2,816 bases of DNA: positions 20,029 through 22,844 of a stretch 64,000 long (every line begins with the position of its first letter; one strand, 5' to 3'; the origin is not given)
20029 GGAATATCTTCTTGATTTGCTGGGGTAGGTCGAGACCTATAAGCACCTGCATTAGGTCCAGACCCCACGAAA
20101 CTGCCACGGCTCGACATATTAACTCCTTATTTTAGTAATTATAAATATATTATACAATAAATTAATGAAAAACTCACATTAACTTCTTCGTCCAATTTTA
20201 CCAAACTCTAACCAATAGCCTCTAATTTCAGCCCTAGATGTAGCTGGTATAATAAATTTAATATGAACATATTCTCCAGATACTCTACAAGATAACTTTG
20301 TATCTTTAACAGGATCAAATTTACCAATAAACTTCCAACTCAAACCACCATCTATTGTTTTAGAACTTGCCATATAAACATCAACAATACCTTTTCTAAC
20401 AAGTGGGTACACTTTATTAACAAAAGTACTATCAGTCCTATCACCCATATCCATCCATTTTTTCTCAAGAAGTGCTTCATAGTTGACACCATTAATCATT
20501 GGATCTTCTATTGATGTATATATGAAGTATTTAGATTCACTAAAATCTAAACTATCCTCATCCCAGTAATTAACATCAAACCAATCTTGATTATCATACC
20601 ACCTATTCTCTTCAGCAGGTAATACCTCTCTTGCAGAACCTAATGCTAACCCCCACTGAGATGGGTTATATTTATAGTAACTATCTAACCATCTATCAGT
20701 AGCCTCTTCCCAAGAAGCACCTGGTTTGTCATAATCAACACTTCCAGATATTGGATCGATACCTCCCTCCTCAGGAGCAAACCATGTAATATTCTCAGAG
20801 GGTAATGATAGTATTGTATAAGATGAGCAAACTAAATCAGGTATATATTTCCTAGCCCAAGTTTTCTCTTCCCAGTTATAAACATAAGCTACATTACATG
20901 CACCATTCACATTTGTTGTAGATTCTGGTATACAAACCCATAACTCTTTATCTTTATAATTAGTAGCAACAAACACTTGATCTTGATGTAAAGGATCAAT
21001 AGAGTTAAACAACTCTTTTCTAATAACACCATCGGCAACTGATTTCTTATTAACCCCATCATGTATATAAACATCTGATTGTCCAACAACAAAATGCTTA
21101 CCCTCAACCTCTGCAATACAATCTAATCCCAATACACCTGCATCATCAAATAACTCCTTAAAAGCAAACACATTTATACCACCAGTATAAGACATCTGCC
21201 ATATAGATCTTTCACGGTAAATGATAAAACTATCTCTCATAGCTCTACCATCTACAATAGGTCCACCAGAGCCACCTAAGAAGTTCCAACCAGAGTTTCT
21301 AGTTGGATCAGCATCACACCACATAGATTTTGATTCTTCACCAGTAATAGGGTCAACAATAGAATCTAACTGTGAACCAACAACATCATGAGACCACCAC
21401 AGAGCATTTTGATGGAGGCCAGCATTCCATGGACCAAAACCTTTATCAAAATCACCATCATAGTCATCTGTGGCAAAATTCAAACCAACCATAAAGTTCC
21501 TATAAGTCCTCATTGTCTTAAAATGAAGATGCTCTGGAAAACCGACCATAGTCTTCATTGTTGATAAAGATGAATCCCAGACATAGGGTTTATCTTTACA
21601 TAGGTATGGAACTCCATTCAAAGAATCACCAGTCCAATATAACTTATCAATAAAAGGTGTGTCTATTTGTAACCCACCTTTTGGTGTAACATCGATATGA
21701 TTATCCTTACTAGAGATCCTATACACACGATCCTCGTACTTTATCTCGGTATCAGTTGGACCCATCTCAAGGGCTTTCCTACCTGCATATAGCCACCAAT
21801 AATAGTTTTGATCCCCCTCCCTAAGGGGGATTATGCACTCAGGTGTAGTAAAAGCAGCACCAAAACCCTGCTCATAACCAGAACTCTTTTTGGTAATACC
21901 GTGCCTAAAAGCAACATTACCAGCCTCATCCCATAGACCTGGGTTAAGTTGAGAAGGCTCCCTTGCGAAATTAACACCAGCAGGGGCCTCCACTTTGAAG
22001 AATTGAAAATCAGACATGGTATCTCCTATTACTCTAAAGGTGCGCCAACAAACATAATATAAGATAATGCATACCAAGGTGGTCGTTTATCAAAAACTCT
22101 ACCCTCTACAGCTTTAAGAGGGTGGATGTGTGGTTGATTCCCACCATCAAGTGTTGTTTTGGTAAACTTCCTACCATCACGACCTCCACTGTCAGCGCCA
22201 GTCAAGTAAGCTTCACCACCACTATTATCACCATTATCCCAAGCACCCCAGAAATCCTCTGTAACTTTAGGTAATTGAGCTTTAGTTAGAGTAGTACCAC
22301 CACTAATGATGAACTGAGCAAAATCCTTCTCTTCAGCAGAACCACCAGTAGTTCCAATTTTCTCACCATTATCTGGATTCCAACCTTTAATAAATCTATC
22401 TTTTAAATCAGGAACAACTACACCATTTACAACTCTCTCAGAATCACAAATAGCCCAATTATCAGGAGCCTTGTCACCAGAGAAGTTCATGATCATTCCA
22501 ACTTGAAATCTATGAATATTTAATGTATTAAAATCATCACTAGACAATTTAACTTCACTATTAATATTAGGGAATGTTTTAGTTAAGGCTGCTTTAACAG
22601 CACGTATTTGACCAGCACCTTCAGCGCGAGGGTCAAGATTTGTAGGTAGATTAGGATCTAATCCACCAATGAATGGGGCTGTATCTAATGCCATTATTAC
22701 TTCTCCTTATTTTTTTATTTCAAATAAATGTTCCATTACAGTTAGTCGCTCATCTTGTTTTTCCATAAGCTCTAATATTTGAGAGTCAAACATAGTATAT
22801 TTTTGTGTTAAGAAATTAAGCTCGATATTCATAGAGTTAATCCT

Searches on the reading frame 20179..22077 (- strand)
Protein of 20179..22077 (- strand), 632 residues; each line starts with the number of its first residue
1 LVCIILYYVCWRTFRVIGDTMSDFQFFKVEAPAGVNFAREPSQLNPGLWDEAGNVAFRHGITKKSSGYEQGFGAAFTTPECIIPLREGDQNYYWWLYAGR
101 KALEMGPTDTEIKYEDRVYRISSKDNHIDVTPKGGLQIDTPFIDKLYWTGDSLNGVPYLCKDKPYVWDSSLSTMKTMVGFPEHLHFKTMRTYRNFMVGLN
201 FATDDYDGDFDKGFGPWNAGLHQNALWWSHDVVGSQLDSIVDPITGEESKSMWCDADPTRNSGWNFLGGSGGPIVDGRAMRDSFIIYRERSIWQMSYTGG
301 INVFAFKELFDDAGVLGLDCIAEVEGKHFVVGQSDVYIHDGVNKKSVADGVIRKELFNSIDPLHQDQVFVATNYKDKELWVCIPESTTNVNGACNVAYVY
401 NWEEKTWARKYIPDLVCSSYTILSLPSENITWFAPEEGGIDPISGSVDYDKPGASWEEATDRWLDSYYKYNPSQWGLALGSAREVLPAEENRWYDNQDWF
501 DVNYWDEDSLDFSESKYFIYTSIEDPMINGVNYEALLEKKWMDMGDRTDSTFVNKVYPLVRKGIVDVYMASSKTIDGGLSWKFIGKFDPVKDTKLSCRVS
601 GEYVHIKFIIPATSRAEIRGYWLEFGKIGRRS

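Call 13: search_protein_families(library=phrogs, proteins=[window:20179-22077:-], max_evalue=0.001)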
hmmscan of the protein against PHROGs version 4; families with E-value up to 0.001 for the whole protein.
window:20179-22077:- (632 aa): 2 families
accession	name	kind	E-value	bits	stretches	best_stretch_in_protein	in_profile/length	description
phrog_3287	-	head and packaging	2.7e-124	416.9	1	25-631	4-524/524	virion structural protein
phrog_14417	-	tail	9.6e-21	74.2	1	263-417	668-824/1005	tail fiber protein; host specificity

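Call 34: search_solved_structures(query=window:20179-22077:-, max_evalue=1)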
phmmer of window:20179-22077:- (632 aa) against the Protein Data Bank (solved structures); distinct sequences matched with E-value up to 1: 5.
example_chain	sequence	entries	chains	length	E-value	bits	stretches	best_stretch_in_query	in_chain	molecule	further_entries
9nwi_Y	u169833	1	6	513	2e-56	194.9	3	252-429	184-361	Capsid and scaffold protein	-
8zkm_E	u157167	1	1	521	2.3e-28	102.1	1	148-432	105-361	nozzle of release VP1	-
8zkk_O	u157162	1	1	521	3.1e-28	101.7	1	148-432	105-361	nozzle gp16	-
7z47_G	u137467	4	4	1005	9.5e-22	80.3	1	262-418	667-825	Surface protein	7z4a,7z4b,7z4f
1vkc_A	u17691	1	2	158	0.24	12.8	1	354-411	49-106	putative acetyl transferase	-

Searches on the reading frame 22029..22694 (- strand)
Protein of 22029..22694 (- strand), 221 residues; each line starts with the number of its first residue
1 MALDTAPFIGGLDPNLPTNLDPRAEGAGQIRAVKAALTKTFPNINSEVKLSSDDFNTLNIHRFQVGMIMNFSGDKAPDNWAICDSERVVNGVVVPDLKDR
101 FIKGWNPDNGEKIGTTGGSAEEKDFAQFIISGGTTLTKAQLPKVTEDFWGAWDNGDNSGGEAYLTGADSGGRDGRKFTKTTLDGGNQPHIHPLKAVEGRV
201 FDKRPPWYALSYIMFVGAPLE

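Call 13: search_protein_families(library=phrogs, proteins=[window:22029-22694:-], max_evalue=0.001)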
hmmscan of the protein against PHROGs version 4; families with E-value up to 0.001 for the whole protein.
window:22029-22694:- (221 aa): 3 families
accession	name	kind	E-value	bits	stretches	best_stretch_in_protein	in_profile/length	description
phrog_5795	-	tail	9.4e-24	84.7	1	1-218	328-544/968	tail protein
phrog_1800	-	tail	1.3e-10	41.9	1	56-214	383-543/545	tail collar fiber protein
phrog_6465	-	tail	7.3e-10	39.9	1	1-60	1-60/281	tail protein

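Call 52: search_solved_structures(query=window:22029-22694:-, max_evalue=10, show_alignments=3)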
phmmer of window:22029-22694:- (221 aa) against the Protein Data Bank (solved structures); distinct sequences matched with E-value up to 10: 5.
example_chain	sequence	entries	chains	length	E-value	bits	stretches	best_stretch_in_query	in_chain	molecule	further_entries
9nxk_A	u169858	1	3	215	1.7e-16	63.6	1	1-195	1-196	Tail fibers protein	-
9qgo_A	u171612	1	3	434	1.2e-07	34.6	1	65-214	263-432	Tail fiber protein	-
7z47_I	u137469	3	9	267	1.3e-06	31.3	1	2-178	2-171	Putative structural protein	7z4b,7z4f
6ov6_A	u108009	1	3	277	0.0034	20.1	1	72-217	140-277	C24 PROTEIN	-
3msr_A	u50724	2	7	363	1.1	11.9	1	92-149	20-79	amidohydrolases | amidohydrolase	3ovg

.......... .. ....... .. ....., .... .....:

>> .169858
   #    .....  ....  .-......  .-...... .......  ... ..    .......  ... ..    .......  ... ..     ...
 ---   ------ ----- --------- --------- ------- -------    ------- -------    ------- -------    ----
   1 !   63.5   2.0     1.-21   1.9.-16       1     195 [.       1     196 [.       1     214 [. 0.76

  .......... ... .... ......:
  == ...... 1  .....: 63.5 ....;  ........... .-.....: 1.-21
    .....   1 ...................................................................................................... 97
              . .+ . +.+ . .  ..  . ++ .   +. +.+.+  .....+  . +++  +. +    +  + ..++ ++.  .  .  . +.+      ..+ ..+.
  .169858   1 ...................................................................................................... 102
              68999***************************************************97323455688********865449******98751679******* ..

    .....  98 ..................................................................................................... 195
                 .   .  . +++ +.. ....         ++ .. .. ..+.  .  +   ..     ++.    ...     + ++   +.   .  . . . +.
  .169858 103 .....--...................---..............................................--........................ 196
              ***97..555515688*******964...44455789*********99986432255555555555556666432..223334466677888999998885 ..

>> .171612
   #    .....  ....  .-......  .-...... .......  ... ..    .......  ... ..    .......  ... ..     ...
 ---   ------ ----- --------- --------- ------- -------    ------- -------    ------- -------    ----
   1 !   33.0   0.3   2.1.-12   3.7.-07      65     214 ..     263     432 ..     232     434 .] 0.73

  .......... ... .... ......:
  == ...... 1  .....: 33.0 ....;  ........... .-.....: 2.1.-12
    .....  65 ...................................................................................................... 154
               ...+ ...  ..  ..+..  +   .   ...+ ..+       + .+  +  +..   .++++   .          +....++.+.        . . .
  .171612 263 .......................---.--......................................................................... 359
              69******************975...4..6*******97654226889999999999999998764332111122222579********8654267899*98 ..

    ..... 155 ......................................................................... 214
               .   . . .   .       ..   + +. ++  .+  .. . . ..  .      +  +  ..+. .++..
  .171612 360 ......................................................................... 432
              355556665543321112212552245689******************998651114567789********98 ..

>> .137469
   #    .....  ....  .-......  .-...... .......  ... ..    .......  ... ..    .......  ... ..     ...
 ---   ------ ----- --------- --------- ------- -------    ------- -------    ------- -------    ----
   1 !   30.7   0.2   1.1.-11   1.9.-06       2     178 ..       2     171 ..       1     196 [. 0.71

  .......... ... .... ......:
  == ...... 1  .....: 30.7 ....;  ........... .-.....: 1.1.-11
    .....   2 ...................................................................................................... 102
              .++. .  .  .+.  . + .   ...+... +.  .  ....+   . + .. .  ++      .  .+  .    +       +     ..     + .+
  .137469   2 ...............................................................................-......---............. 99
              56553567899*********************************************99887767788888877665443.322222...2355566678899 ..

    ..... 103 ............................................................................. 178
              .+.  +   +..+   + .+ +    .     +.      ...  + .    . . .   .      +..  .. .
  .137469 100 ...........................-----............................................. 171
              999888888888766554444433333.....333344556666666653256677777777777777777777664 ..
